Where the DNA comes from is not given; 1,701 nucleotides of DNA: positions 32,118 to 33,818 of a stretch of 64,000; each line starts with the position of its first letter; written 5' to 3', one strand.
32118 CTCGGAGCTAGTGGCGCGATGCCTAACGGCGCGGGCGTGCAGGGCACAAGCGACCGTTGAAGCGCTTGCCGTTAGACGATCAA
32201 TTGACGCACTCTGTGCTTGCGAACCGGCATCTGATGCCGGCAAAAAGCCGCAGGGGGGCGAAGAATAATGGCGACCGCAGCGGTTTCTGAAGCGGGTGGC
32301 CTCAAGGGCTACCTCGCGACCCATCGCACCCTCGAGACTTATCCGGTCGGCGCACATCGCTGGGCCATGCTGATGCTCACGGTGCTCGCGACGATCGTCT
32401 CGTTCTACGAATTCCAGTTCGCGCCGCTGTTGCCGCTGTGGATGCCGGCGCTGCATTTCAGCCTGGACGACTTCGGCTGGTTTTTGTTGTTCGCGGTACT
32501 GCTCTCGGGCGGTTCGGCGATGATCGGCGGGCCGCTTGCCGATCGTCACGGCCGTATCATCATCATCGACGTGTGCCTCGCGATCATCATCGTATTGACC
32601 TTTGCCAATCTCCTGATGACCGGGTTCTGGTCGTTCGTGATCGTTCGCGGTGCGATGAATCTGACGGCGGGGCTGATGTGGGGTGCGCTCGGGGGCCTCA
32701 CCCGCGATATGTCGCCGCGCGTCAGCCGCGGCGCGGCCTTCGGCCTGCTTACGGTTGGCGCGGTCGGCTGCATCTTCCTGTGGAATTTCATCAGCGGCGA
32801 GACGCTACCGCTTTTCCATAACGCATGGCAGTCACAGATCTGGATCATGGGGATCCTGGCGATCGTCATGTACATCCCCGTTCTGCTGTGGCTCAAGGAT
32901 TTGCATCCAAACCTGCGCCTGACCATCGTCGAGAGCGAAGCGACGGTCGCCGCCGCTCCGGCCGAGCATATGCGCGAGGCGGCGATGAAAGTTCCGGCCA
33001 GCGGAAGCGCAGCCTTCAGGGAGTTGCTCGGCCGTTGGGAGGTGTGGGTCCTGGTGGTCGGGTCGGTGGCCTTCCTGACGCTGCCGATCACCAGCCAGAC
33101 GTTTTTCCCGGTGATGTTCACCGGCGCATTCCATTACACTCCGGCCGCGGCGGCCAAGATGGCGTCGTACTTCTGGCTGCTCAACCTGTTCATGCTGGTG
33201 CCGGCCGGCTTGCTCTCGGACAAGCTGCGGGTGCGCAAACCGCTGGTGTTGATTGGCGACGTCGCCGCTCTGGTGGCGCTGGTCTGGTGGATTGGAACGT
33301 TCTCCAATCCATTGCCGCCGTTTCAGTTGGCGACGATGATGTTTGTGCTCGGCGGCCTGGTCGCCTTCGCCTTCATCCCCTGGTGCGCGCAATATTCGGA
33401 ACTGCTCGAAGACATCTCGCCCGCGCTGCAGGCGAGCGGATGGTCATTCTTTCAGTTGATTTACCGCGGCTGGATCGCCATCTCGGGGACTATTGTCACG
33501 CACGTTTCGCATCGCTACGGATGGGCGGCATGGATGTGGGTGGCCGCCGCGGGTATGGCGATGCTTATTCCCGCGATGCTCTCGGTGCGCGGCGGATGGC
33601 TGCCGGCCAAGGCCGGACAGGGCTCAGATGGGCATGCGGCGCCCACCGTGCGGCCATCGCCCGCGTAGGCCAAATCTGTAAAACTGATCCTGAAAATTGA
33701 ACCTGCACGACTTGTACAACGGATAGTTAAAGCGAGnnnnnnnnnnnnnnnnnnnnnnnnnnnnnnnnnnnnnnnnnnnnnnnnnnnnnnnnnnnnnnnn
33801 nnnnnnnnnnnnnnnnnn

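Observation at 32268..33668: MFS transporter gene embedded inside the nuo operon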

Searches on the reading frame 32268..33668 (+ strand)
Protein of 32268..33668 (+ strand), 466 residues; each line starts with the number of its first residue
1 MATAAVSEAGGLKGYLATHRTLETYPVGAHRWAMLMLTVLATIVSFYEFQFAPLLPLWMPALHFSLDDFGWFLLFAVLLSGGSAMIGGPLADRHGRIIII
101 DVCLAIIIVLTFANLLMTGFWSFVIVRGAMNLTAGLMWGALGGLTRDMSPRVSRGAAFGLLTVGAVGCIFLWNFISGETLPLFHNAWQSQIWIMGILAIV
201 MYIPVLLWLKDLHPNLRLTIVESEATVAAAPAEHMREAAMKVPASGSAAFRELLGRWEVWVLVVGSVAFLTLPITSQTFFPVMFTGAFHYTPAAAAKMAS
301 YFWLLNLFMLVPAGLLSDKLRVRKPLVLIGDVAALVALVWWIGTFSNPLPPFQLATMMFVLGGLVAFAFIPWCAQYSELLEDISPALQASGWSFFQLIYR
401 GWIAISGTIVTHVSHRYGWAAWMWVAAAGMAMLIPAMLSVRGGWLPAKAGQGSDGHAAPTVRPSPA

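Call 3: search_protein_families(library=pfam, proteins=[window:32268-33668:+])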
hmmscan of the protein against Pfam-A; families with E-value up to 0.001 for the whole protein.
window:32268-33668:+ (466 aa): 1 family
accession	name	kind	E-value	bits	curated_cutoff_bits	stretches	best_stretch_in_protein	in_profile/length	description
PF07690.21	MFS_1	-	2.4e-25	89.6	33.4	1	40-405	4-345/347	Major Facilitator Superfamily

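Call 7: find_homologous_proteins(query=window:32268-33665:+)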
Query window:32268-33665:+ (466 aa): 178 proteins with E <= 0.001 among 8000 candidates; the best 120 are listed.
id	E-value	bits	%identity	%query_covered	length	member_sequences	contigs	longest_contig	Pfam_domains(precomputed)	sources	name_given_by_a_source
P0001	0.0e+0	1024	99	100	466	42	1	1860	PF07690.22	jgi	jgi:MFS family permease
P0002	0.0e+0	1012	98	100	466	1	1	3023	PF07690.22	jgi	-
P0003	1.8e-273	926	90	100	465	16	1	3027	PF07690.22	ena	-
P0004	3.4e-271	918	88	100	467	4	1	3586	PF07690.22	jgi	jgi:MFS family permease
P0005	6.0e-270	914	88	100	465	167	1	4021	PF07690.22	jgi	-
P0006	1.2e-266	903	88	100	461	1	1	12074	PF07690.22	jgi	jgi:OPA family glycerol-3-phosphate transporter-like MFS transporter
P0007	9.0e-265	897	87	100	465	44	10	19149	PF07690.22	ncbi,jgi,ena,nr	ncbi:MAG TPA: MFS transporter [Candidatus Binataceae bacterium]|jgi:OPA family glycerol-3-phosphate 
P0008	6.2e-264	894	87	100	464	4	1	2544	PF07690.22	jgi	jgi:MFS family permease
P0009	1.9e-263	893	86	100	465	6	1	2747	PF07690.22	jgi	-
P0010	6.8e-263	891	87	99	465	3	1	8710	PF07690.22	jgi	jgi:sugar phosphate permease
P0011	8.5e-263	891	88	96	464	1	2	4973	PF07690.22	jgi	jgi:MFS family permease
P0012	8.2e-262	887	86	100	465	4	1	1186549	PF07690.22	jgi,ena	jgi:OPA family glycerol-3-phosphate transporter-like MFS transporter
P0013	7.6e-256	868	82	100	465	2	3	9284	PF07690.22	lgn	-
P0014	1.1e-255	867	84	98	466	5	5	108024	PF07690.22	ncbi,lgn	-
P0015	1.8e-253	860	83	100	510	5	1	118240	PF07690.22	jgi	-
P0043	4.1e-173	595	61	98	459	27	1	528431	PF07690.22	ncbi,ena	-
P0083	1.9e-160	553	57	100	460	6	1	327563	PF12832.14,PF07690.22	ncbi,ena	-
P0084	3.3e-160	552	58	97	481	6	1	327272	PF07690.22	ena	-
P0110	3.3e-147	509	53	100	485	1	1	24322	PF07690.22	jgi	jgi:MFS family permease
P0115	1.0e-140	488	52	98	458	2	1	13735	PF07690.22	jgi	jgi:OPA family glycerol-3-phosphate transporter-like MFS transporter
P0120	3.7e-137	476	51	97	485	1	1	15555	PF07690.22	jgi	jgi:MFS family permease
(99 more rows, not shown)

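Call 8: search_protein_families(library=ncbifam, proteins=[window:32268-33668:+])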
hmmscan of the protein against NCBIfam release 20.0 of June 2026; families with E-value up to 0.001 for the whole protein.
window:32268-33668:+ (466 aa): 7 families
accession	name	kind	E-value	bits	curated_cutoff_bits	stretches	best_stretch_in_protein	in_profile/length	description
TIGR00893.1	2A0114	subfamily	2.8e-10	39.7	395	1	86-433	48-390/399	D-galactonate transporter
TIGR00886.1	2A0108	subfamily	1.5e-08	34.2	311.7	1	35-361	3-332/368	NarK family nitrate/nitrite MFS transporter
TIGR00881.1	2A0104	subfamily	9.8e-08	31.4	407.75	1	51-421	14-377/379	phosphoglycerate transporter protein PgtP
TIGR00880.1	2_A_01_02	superfamily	3.1e-07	30.6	131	1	77-211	4-140/141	multidrug resistance protein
TIGR00895.1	2A0115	subfamily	3.3e-07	29.6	418.55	1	24-362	8-349/398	aromatic acid/H+ symport family MFS transporter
TIGR00891.1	2A0112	subfamily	2.2e-05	23.7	552.9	1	72-330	52-311/405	sialate:H+ symport family MFS transporter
NF008654.0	PRK11652.1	equivalog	0.00034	19.6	479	1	46-215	23-190/397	multidrug efflux MFS transporter EmrD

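Call 9: find_encoding_contigs(protein=P0043, flank=10000, max_places=3)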
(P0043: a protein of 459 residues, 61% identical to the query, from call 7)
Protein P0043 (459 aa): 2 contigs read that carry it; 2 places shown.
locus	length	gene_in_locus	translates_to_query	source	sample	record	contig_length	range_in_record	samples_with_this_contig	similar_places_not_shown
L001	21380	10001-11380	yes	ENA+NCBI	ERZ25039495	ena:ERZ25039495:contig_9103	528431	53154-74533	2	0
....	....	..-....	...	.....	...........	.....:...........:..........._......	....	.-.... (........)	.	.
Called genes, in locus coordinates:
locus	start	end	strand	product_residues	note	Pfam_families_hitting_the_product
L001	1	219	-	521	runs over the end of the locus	PF07719:TPR_2 (faint), PF13176:TPR_7 (faint), PF13181:TPR_8 (faint), PF17874:TPR_MalT (weak), PF13424:TPR_12 (weak)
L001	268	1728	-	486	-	PF00211:Guanylate_cyc, PF13191:AAA_16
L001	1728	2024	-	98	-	PF12773:DZR, PF13248:Zn_ribbon_3 (faint), PF24463:DUF7577, PF13240:Zn_Ribbon_1 (weak)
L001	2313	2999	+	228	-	PF00903:Glyoxalase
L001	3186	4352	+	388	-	PF01717:Meth_synt_2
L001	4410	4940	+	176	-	PF02566:OsmC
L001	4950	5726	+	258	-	PF00581:Rhodanese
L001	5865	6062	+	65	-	PF01192:RNA_pol_Rpb6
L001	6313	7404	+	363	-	PF00140:Sigma70_r1_2, PF04542:Sigma70_r2, PF04539:Sigma70_r3, PF04545:Sigma70_r4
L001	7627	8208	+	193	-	PF01058:Oxidored_q6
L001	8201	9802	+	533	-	PF00111:Fer2 (weak), PF13510:Fer2_4, PF10588:NADH-G_4Fe-4S_3, PF22117:Fer4_Nqo3, PF04879:Molybdop_Fe4S4, PF22151:Fer4_NDSU1, PF00384:Molybdopterin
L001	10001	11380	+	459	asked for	PF07690:MFS_1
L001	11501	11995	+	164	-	PF13183:Fer4_8 (faint), PF13534:Fer4_17 (faint), PF14697:Fer4_21 (faint), PF12797:Fer4_2 (faint), PF13237:Fer4_10 (weak), PF12838:Fer4_7, PF13187:Fer4_9 (weak), PF00037:Fer4, +2 more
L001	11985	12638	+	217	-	PF00329:Complex1_30kDa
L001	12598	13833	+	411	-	PF00346:Complex1_49kDa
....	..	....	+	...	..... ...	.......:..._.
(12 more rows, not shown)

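Call 10: find_encoding_contigs(protein=P0120, flank=10000, max_places=3)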
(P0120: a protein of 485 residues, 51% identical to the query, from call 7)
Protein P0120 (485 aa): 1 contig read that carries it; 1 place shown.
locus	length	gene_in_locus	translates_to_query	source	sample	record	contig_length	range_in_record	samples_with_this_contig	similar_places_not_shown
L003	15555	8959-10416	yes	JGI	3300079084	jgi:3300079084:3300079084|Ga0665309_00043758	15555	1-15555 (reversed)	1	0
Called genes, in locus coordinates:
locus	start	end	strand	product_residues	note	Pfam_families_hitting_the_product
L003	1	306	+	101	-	?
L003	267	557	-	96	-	-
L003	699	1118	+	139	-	PF00072:Response_reg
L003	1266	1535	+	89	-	PF04964:Flp_Fap (weak)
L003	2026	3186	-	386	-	PF02771:Acyl-CoA_dh_N, PF02770:Acyl-CoA_dh_M, PF00441:Acyl-CoA_dh_1, PF08028:Acyl-CoA_dh_2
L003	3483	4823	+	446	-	PF07044:DUF1329, PF17131:TP_0789-like (faint)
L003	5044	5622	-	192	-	PF04828:GFA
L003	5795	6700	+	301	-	PF08450:SGL, PF24684:Vgb_lyase (faint), PF03088:Str_synth (faint)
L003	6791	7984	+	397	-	PF04909:Amidohydro_2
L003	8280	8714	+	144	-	PF05899:Cupin_3 (weak), PF07883:Cupin_2, PF02311:AraC_binding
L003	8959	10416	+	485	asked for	PF07690:MFS_1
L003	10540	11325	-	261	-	PF12146:Hydrolase_4, PF00561:Abhydrolase_1, PF12697:Abhydrolase_6, PF00561:Abhydrolase_1 (weak)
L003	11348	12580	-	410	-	PF00296:Bac_luciferase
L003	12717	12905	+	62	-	-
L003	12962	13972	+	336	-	PF00248:Aldo_ket_red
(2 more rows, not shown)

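Call 14: find_encoding_contigs(protein=P0083, flank=10000, max_places=2)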
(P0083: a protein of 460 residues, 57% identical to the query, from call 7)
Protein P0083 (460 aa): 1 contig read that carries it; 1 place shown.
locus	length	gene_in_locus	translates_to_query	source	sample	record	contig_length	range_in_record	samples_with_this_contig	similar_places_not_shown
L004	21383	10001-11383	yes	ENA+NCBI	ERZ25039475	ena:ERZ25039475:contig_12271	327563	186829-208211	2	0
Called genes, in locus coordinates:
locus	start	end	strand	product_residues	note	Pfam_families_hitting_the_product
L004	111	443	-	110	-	-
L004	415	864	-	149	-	-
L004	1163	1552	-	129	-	PF00441:Acyl-CoA_dh_1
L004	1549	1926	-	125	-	PF02770:Acyl-CoA_dh_M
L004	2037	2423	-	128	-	-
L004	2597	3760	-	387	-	PF02771:Acyl-CoA_dh_N, PF00441:Acyl-CoA_dh_1 (weak), PF08028:Acyl-CoA_dh_2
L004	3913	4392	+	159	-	PF01724:DUF29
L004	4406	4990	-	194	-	PF12007:DUF3501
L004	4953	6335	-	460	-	PF13183:Fer4_8 (weak), PF13237:Fer4_10 (weak), PF13534:Fer4_17 (weak), PF02754:CCG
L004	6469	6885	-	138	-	PF00210:Ferritin (faint), PF02915:Rubrerythrin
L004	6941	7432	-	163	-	PF01475:FUR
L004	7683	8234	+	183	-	PF01058:Oxidored_q6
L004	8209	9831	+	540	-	PF00111:Fer2 (weak), PF13510:Fer2_4, PF10588:NADH-G_4Fe-4S_3, PF22117:Fer4_Nqo3, PF04879:Molybdop_Fe4S4 (weak), PF22151:Fer4_NDSU1 (weak), PF00384:Molybdopterin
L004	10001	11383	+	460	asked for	PF07690:MFS_1, PF12832:MFS_1_like (faint)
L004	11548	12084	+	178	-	PF13183:Fer4_8 (faint), PF13534:Fer4_17 (faint), PF14697:Fer4_21 (faint), PF12797:Fer4_2 (faint), PF13237:Fer4_10 (weak), PF12838:Fer4_7, PF13187:Fer4_9 (weak), PF00037:Fer4, +2 more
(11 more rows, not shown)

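Call 15: find_encoding_contigs(protein=P0084, flank=10000, max_places=2)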
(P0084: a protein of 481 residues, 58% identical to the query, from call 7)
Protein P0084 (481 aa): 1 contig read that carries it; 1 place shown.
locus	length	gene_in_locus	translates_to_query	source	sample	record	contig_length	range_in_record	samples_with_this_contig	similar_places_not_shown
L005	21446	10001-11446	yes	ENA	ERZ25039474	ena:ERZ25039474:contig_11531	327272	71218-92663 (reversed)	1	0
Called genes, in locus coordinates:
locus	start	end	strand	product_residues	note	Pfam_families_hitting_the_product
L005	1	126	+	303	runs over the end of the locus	PF00809:Pterin_bind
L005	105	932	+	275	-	PF19293:CdaA_N (weak), PF02457:DAC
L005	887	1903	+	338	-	PF07949:YbbR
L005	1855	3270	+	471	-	PF02878:PGM_PMM_I, PF02879:PGM_PMM_II, PF02880:PGM_PMM_III, PF00408:PGM_PMM_IV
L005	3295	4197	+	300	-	PF03740:PdxJ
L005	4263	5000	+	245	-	PF03853:YjeF_N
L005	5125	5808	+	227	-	PF01256:Carb_kinase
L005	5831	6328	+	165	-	PF02367:TsaE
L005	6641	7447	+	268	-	PF08543:Phos_pyr_kin, PF00294:PfkB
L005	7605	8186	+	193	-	PF01058:Oxidored_q6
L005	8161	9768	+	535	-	PF00111:Fer2 (weak), PF13510:Fer2_4, PF10588:NADH-G_4Fe-4S_3, PF22117:Fer4_Nqo3, PF04879:Molybdop_Fe4S4, PF22151:Fer4_NDSU1 (weak), PF00384:Molybdopterin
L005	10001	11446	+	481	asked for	PF07690:MFS_1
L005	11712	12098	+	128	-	PF13183:Fer4_8 (faint), PF14697:Fer4_21 (faint), PF13534:Fer4_17 (faint), PF13237:Fer4_10 (weak), PF00037:Fer4 (weak), PF12838:Fer4_7, PF13187:Fer4_9 (weak), PF00037:Fer4, +3 more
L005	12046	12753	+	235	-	PF00329:Complex1_30kDa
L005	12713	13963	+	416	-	PF00346:Complex1_49kDa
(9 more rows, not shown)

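Call 16: find_encoding_contigs(protein=P0110, flank=10000, max_places=2)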
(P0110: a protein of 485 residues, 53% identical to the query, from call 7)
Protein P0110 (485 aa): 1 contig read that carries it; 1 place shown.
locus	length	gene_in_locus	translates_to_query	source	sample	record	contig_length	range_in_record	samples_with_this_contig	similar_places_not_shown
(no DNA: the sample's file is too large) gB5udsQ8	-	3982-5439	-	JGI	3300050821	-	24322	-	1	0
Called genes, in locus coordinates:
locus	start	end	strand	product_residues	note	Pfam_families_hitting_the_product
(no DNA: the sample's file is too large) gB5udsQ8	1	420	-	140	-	?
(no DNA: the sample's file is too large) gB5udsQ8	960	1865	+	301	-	PF08450:SGL, PF24684:Vgb_lyase (faint), PF03088:Str_synth (faint)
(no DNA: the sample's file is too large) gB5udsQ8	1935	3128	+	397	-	PF04909:Amidohydro_2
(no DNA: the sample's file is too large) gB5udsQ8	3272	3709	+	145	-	PF05899:Cupin_3 (weak), PF02311:AraC_binding, PF07883:Cupin_2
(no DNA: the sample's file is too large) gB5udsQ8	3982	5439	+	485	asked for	PF07690:MFS_1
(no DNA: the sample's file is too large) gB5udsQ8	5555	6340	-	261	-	PF12146:Hydrolase_4, PF00561:Abhydrolase_1, PF12697:Abhydrolase_6, PF06821:Ser_hydrolase (faint)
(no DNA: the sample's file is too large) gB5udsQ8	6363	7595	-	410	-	PF00296:Bac_luciferase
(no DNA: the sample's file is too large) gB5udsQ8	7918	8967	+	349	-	PF00248:Aldo_ket_red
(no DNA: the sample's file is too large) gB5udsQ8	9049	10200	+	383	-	-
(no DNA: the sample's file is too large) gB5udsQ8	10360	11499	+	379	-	-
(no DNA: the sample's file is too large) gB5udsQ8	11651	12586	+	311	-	PF00135:COesterase, PF20434:BD-FAE, PF07859:Abhydrolase_3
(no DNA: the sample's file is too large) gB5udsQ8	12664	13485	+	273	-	PF00561:Abhydrolase_1, PF12146:Hydrolase_4, PF12697:Abhydrolase_6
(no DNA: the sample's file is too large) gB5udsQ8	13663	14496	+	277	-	PF00296:Bac_luciferase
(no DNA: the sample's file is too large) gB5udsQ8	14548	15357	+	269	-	PF02622:DUF179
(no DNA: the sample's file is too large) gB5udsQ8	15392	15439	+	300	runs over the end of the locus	PF13468:Glyoxalase_3 (faint), PF13669:Glyoxalase_4 (faint), PF00903:Glyoxalase (weak)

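Call 23: search_solved_structures(query=window:32268-33665:+, max_evalue=0.01)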
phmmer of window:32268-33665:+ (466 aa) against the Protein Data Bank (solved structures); distinct sequences matched with E-value up to 0.01: 7.
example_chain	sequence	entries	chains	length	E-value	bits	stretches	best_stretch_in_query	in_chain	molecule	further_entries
8ttg_A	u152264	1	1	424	0.00071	21.8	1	52-204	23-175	Quinolone resistance protein NorA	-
8tte_A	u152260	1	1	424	0.00072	21.8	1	52-204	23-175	Quinolone resistance protein NorA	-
28vj_B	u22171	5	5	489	0.001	21.3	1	52-204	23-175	Quinolone resistance protein NorA,Soluble cytochrome b562 | NorA-BRIL(3A) fusion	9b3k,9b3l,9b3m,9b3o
9pv0_Z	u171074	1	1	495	0.001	21.3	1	52-204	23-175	Quinolone resistance protein NorA, Soluble cytochrome b562 chimera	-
7lo7_Z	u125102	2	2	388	0.0013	21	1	52-204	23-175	Quinolone resistance protein NorA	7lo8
8ttf_A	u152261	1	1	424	0.0016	20.7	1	52-204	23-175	Quinolone resistance protein NorA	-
8tth_A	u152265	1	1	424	0.0016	20.7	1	52-204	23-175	Quinolone resistance protein NorA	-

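Call 57: predict_structure(alignment_id=A1)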
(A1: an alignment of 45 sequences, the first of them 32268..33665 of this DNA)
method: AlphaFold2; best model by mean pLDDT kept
length: 466 residues; sequences in the alignment: 45
mean_pLDDT: 84.6   pTM: 0.84
mean pLDDT of the five models: 84.6, 83.7, 83.4, 81.0, 80.7
residues with pLDDT >= 90: 274; 70-90: 124; 50-70: 30; < 50: 38
segments of 3 or more residues with pLDDT < 50: 1-7, 228-239, 448-466
pLDDT, mean of each block of 10 residues (from residue 1): 44 73 83 90 89 91 93 91 84 87 96 95 95 88 75 78 93 96 93 97 94 73 53 42 68 88 97 94 94 96 96 90 93 98 92 96 97 91 78 89 93 95 97 95 59 33 32
secondary structure, 60 per line:
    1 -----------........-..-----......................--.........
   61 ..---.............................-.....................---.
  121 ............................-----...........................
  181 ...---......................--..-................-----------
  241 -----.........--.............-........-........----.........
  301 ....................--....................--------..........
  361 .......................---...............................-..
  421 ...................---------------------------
elements in order: H12-19 H28-49 H52-62 H66-94 H96-116 H120-148 H154-183 H187-208 H214-229 H246-254 H257-269 H271-278 H280-287 H292-320 H323-342 H351-383 H387-417 H419-439
